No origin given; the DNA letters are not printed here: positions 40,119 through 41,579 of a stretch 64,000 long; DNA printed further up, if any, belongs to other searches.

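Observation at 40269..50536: Candidate ornithine/proline catabolic locus built on an archaeal-type multi-subunit flavin/Fe-S dehydrogenase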

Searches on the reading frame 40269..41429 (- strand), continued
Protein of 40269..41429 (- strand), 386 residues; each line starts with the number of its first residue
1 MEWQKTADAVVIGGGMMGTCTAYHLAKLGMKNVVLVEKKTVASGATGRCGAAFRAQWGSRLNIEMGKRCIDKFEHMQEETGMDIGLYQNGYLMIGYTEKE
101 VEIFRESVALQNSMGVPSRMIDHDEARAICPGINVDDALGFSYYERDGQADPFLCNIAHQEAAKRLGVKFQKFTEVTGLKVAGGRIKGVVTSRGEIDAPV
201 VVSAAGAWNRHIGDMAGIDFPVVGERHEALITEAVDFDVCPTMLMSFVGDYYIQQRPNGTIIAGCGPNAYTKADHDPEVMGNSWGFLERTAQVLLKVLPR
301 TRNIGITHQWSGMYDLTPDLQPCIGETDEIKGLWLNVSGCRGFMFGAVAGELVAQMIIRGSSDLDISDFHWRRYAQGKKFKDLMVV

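Call 22: find_encoding_contigs(protein=P0011, flank=10000, max_places=2)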
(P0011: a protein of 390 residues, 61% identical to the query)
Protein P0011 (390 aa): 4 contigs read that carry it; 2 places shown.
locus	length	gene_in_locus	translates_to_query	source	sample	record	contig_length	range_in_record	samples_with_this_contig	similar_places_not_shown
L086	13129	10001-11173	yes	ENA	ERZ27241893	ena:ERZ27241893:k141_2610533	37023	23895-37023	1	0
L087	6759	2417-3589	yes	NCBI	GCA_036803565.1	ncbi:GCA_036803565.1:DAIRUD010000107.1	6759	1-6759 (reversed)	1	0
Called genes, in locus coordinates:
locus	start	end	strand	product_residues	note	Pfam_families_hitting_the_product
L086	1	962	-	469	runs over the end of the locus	PF06253:MTTB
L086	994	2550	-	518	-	PF02028:BCCT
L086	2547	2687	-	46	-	-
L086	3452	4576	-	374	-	PF02423:OCD_Mu_crystall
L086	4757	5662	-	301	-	PF01418:HTH_6, PF01380:SIS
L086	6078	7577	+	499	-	PF00474:SSF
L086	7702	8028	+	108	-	PF13510:Fer2_4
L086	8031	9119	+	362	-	PF00070:Pyr_redox (faint), PF00890:FAD_binding_2 (weak), PF01266:DAO (faint), PF01494:FAD_binding_3 (faint), PF03486:HI0933_like (weak), PF07992:Pyr_redox_2, PF12831:FAD_oxidored, PF13450:NAD_binding_8, +2 more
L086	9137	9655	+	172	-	PF12837:Fer4_6 (faint), PF12838:Fer4_7 (weak), PF13237:Fer4_10 (weak)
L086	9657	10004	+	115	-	PF17806:SO_alpha_A3, PF04324:Fer2_BFD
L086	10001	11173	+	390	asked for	PF01266:DAO, PF13450:NAD_binding_8 (weak)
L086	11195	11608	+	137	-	PF09719:C_GCAxxG_C_C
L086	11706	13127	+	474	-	?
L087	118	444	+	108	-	PF13510:Fer2_4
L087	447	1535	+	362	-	PF00070:Pyr_redox (faint), PF00890:FAD_binding_2 (weak), PF01266:DAO (faint), PF01494:FAD_binding_3 (faint), PF03486:HI0933_like (weak), PF07992:Pyr_redox_2, PF12831:FAD_oxidored, PF13450:NAD_binding_8, +2 more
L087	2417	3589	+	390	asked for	PF01266:DAO, PF13450:NAD_binding_8 (weak)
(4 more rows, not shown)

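Call 23: find_encoding_contigs(protein=P0046, flank=10000, max_places=1)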
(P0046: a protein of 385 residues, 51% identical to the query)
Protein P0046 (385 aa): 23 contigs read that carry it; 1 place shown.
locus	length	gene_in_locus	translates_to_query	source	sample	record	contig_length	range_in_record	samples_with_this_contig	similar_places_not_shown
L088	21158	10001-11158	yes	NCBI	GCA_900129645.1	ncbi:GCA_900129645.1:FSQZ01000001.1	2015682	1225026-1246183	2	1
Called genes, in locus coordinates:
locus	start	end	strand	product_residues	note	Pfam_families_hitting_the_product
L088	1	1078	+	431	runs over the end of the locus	PF00375:SDF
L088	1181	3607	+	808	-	PF02901:PFL-like, PF01228:Gly_radical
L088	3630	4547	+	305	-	PF04055:Radical_SAM, PF00037:Fer4 (weak), PF13237:Fer4_10 (weak), PF14697:Fer4_21 (weak), PF12838:Fer4_7, PF13187:Fer4_9 (weak), PF25160:LdpA_Fe-S-bd (weak), PF00037:Fer4 (weak), +6 more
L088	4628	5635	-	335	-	PF05544:Pro_racemase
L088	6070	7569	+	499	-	PF00209:SNF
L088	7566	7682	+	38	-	-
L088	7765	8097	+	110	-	PF13510:Fer2_4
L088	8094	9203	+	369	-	PF00890:FAD_binding_2 (weak), PF01262:AlaDh_PNT_C (weak), PF01494:FAD_binding_3 (weak), PF03486:HI0933_like (weak), PF07992:Pyr_redox_2, PF12831:FAD_oxidored, PF13450:NAD_binding_8 (weak), PF13738:Pyr_redox_3 (weak), +5 more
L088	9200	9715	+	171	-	PF12837:Fer4_6 (faint), PF13237:Fer4_10 (weak), PF12838:Fer4_7 (weak)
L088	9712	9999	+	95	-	PF17806:SO_alpha_A3, PF04324:Fer2_BFD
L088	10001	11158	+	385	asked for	PF00070:Pyr_redox (faint), PF00890:FAD_binding_2 (weak), PF01266:DAO, PF07992:Pyr_redox_2 (faint), PF13738:Pyr_redox_3 (faint)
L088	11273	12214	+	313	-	PF00753:Lactamase_B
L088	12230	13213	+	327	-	PF02423:OCD_Mu_crystall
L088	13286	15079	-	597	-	PF07969:Amidohydro_3 (faint), PF01979:Amidohydro_1, PF13382:Adenine_deam_C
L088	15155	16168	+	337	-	PF01180:DHO_dh (faint), PF01070:FMN_dh, PF04309:G3P_antiterm (faint)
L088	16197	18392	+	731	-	PF00890:FAD_binding_2 (faint), PF07992:Pyr_redox_2 (weak), PF12831:FAD_oxidored, PF13450:NAD_binding_8 (faint)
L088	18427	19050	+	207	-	PF01813:ATP-synt_D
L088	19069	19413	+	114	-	-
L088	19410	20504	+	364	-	PF01992:vATP-synt_AC39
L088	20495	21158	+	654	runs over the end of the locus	PF01496:V_ATPase_I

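Call 25: find_encoding_contigs(protein=P0029, flank=10000, max_places=1)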
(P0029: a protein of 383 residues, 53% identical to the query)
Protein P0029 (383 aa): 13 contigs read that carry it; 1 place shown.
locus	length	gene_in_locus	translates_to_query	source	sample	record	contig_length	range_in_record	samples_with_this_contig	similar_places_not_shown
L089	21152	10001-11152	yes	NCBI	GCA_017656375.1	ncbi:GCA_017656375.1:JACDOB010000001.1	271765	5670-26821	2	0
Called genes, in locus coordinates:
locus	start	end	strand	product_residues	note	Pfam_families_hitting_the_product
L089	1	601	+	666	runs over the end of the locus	PF00270:DEAD (faint), PF04851:ResIII, PF17757:UvrB_inter, PF27431:UvrB_3rd, PF00271:Helicase_C, PF12344:UvrB, PF02151:UVR (weak)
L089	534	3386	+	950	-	PF00005:ABC_tran (faint), PF02463:SMC_N (faint), PF03193:RsgA_GTPase (faint), PF13175:AAA_15 (faint), PF13476:AAA_23 (faint), PF13481:AAA_25 (faint), PF17760:UvrA_inter, PF17755:UvrA_DNA-bind, +4 more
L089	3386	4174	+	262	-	PF08032:SpoU_sub_bind, PF00588:SpoU_methylase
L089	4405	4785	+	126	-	PF01648:ACPS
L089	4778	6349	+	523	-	PF03853:YjeF_N, PF01256:Carb_kinase, PF02110:HK (weak)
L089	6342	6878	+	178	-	PF02367:TsaE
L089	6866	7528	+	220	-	PF00814:TsaD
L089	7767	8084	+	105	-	PF13510:Fer2_4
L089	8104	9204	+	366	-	PF00070:Pyr_redox (faint), PF00890:FAD_binding_2 (weak), PF01262:AlaDh_PNT_C (weak), PF03486:HI0933_like (weak), PF07992:Pyr_redox_2, PF12831:FAD_oxidored, PF13450:NAD_binding_8 (weak), PF13738:Pyr_redox_3, +4 more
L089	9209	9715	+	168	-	PF13237:Fer4_10 (weak), PF14697:Fer4_21 (weak), PF12838:Fer4_7, PF00037:Fer4 (weak), PF12797:Fer4_2 (weak), PF12837:Fer4_6 (weak)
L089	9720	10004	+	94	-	PF17806:SO_alpha_A3, PF04324:Fer2_BFD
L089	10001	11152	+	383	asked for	PF00890:FAD_binding_2, PF01266:DAO, PF13450:NAD_binding_8 (weak), PF13738:Pyr_redox_3 (faint)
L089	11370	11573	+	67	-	PF14697:Fer4_21 (faint), PF25160:LdpA_Fe-S-bd (faint), PF12797:Fer4_2 (faint), PF00037:Fer4 (weak), PF13237:Fer4_10, PF12838:Fer4_7, PF13187:Fer4_9 (weak), PF00037:Fer4 (weak), +3 more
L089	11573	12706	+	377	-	PF01855:POR_N, PF02780:Transketolase_C (weak), PF17147:PFOR_II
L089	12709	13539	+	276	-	PF02775:TPP_enzyme_C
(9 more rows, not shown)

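Call 28: search_solved_structures(query=window:40269-41429:-, max_evalue=1e-50, show_alignments=1)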
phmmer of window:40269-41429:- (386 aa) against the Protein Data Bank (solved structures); distinct sequences matched with E-value up to 1e-50: 1.
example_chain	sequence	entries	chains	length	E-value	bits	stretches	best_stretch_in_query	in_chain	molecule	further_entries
1y56_B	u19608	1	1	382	2.8e-66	227.5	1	7-378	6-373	sarcosine oxidase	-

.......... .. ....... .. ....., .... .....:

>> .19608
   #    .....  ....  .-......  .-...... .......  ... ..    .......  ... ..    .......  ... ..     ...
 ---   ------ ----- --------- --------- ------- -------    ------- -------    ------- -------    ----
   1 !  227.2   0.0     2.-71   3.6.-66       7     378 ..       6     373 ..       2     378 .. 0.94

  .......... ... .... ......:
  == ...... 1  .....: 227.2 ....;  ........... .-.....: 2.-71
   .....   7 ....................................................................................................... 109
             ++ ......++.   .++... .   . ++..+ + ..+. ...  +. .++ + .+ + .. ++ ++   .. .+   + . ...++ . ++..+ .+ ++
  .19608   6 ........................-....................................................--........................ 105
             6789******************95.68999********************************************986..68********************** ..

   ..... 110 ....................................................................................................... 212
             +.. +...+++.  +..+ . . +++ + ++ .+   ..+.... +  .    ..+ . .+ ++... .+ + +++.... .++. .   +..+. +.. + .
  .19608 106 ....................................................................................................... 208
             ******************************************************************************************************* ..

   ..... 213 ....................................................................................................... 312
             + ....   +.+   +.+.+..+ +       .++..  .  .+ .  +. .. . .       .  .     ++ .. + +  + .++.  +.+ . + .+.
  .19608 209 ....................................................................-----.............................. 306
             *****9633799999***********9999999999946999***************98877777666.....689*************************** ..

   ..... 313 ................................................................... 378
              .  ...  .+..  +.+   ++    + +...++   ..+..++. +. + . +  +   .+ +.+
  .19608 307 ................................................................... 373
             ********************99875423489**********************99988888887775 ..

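Call 40: search_protein_families(library=pfam, proteins=[L076:3805-5196:+, L076:11678-12100:+, L076:14808-15830:+, L076:15939-16871:+, L076:19044-20819:+, L005:687-2123:+, L005:5085-6455:+, L005:12702-13907:+, L005:19842-21155:+, L005:2209-3138:-], max_evalue=0.001)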
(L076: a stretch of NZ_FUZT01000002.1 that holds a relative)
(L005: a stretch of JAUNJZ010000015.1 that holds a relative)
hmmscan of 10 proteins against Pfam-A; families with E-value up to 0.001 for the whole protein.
L076:3805-5196:+ (463 aa): 13 families
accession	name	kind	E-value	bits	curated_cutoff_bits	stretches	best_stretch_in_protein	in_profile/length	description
PF00158.32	Sigma54_activat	-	9.6e-68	227.6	20.2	1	146-312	1-167/168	Sigma-54 interaction domain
PF25601.1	AAA_lid_14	-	7.3e-23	80.7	27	1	318-401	1-81/87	AAA+ ATPase lid domain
PF14532.12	Sigma54_activ_2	-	1.1e-18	68.2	25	1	149-317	3-138/138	Sigma-54 interaction domain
PF02954.25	HTH_8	-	5.5e-12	45.7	22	1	418-454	5-41/42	Bacterial regulatory protein, Fis family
PF13426.13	PAS_9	-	9.3e-10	39.2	27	1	19-111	1-103/103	PAS domain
PF00989.32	PAS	-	1e-05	25.9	22.6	1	14-61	6-53/113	PAS fold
PF01078.27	Mg_chelatase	-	1.4e-05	25.1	20.3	0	222-287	90-157/207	Magnesium chelatase, subunit ChlI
PF13188.13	PAS_8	-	4.5e-05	23.6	21.8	1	11-62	3-51/65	PAS domain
PF00004.35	AAA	-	6.5e-05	23.8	21.2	1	170-290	1-111/131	ATPase family associated with various cellular activities (AAA)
PF07724.20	AAA_2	-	9.4e-05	22.9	27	1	167-295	3-132/166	AAA domain (Cdc48 subfamily)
PF08448.16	PAS_4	-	0.00024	21.7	23.1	1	15-104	1-100/110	PAS fold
PF07728.20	AAA_5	-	0.00031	21.2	22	1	169-288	1-123/139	AAA domain (dynein-related subfamily)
PF00493.29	MCM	-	0.00091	18.8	23.3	0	164-292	54-177/224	MCM P-loop domain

L076:11678-12100:+ (140 aa): 16 families
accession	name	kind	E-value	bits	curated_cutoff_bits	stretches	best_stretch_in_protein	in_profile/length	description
PF00037.32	Fer4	-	7.9e-22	76.6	21.1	3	100-122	2-24/24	4Fe-4S binding domain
PF13187.11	Fer4_9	-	2.1e-18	66.5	27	4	49-94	2-52/52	4Fe-4S dicluster domain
PF12838.12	Fer4_7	-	1.3e-17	64.4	27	2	49-93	2-52/52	4Fe-4S dicluster domain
PF12837.12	Fer4_6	-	2.6e-16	59.1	25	2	105-121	8-24/24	4Fe-4S binding domain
PF14697.11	Fer4_21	-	1.2e-15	57.8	35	1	47-93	6-56/59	4Fe-4S dicluster domain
PF12797.12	Fer4_2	-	1.9e-14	53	24.5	1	99-118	3-22/22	4Fe-4S binding domain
PF13484.11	Fer4_16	-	5.1e-14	53.2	30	2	49-74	2-26/66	4Fe-4S double cluster binding domain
PF13237.11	Fer4_10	-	8.4e-14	51.7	25.5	2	47-90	7-53/53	4Fe-4S dicluster domain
PF12800.12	Fer4_4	-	6.6e-12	45.1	24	1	47-61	2-16/17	4Fe-4S binding domain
PF25160.1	LdpA_Fe-S-bd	-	4.3e-10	39.7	27.6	2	55-96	9-45/49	LdpA Fe-S cluster-binding domain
PF12798.12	Fer4_3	-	2.2e-09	37.8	27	0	49-63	1-15/15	4Fe-4S binding domain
PF13183.11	Fer4_8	-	2.6e-09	37.9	27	1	10-62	4-67/68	4Fe-4S dicluster domain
PF13459.11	Fer4_15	-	2.3e-07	31.8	22.4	0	8-44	5-40/66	4Fe-4S single cluster domain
PF13534.11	Fer4_17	-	3.9e-07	30.9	22.2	0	102-119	42-59/61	4Fe-4S dicluster domain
PF13370.11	Fer4_13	-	6e-06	27.3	24.5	0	8-65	3-57/58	4Fe-4S single cluster domain of Ferredoxin I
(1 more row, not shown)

L076:14808-15830:+ (340 aa): 1 family
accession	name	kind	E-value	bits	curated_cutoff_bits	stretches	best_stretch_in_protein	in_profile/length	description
PF01618.21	MotA_ExbB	-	8.7e-06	25.9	22.9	1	59-182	6-111/127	MotA/TolQ/ExbB proton channel family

L076:15939-16871:+ (310 aa): 1 family
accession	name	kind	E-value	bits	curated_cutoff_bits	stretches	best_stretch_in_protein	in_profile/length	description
PF00691.25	OmpA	-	4.6e-14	53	27.2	1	171-278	2-98/98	OmpA family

L076:19044-20819:+ (591 aa): 8 families
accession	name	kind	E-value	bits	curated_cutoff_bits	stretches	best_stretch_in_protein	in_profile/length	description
PF02518.31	HATPase_c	-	6.9e-33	113.9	26.4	1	483-591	3-109/111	Histidine kinase-, DNA gyrase B-, and HSP90-like ATPase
PF00512.31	HisKA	-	8.5e-21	74.2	26.9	1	367-433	1-65/66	His Kinase A (phospho-acceptor) domain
PF00672.30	HAMP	-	6.8e-10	39.6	25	1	191-239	4-52/53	HAMP domain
PF16736.11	sCache_like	-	1.9e-08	35.1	27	1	31-147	2-108/117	Single Cache-like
PF00989.32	PAS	-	1.6e-07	31.8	22.6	1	251-355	2-110/113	PAS fold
PF08448.16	PAS_4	-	2.7e-05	24.8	23.1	1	259-362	4-109/110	PAS fold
PF13426.13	PAS_9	-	0.00056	20.6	27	0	266-360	7-103/103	PAS domain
PF14501.12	HATPase_c_5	-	0.0007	19.9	22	0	490-580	10-93/102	GHKL domain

L005:687-2123:+ (478 aa): 4 families
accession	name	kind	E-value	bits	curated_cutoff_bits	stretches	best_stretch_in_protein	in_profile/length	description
PF02368.24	Big_2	-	9.3e-39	131.7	22.8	2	359-436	2-79/79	Bacterial Ig-like domain (group 2)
PF21461.3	HL_N-beta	-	5.3e-09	36.2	27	1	309-338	19-47/57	Hyaluronate lyase, N-terminal beta-sheet domain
PF22359.2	Big-like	-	1.2e-05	25.8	27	1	397-438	7-46/48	Bacterial Ig-like domain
PF20578.4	aBig_2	-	0.00027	21.1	27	0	295-334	27-66/89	Atrophied bacterial Ig domain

L005:5085-6455:+ (456 aa): 4 families
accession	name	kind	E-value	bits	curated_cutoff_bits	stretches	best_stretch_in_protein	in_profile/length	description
PF13635.12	DUF4143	-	2e-31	109.3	28.1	1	229-388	3-160/160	Domain of unknown function (DUF4143)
PF13173.12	AAA_14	-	1e-26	93.9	27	1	22-155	2-129/129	AAA domain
PF01637.24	ATPase_2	-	0.00032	21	33.2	0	10-58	8-56/225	ATPase domain predominantly from Archaea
PF05621.17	TniB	-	0.00067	19.6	22.4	0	12-48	25-61/189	Bacterial TniB protein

L005:12702-13907:+ (401 aa): 1 family
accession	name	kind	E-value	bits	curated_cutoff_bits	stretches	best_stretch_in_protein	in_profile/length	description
PF00909.26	Ammonium_transp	-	2.5e-103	346.3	23.2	1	7-395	1-396/399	Ammonium Transporter Family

L005:19842-21155:+ (437 aa): 3 families
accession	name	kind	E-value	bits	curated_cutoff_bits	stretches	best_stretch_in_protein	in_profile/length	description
PF04055.27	Radical_SAM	-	1.7e-26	93.8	29.5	1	94-249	2-164/166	Radical SAM superfamily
PF23545.1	Zn_ribbon_HMPTM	-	1.2e-15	57.2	27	1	5-48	2-45/45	HMPTM N-terminal zinc ribbon domain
PF13353.11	Fer4_12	-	0.00062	20.5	22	0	96-181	12-103/137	4Fe-4S single cluster domain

L005:2209-3138:- (309 aa): 2 families
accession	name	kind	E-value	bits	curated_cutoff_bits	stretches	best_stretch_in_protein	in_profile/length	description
PF01418.23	HTH_6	-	2.4e-15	56.7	28.3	1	8-82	2-76/77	Helix-turn-helix domain, rpiR family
PF01380.27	SIS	-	2.7e-07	30.9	25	1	136-260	1-128/131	SIS domain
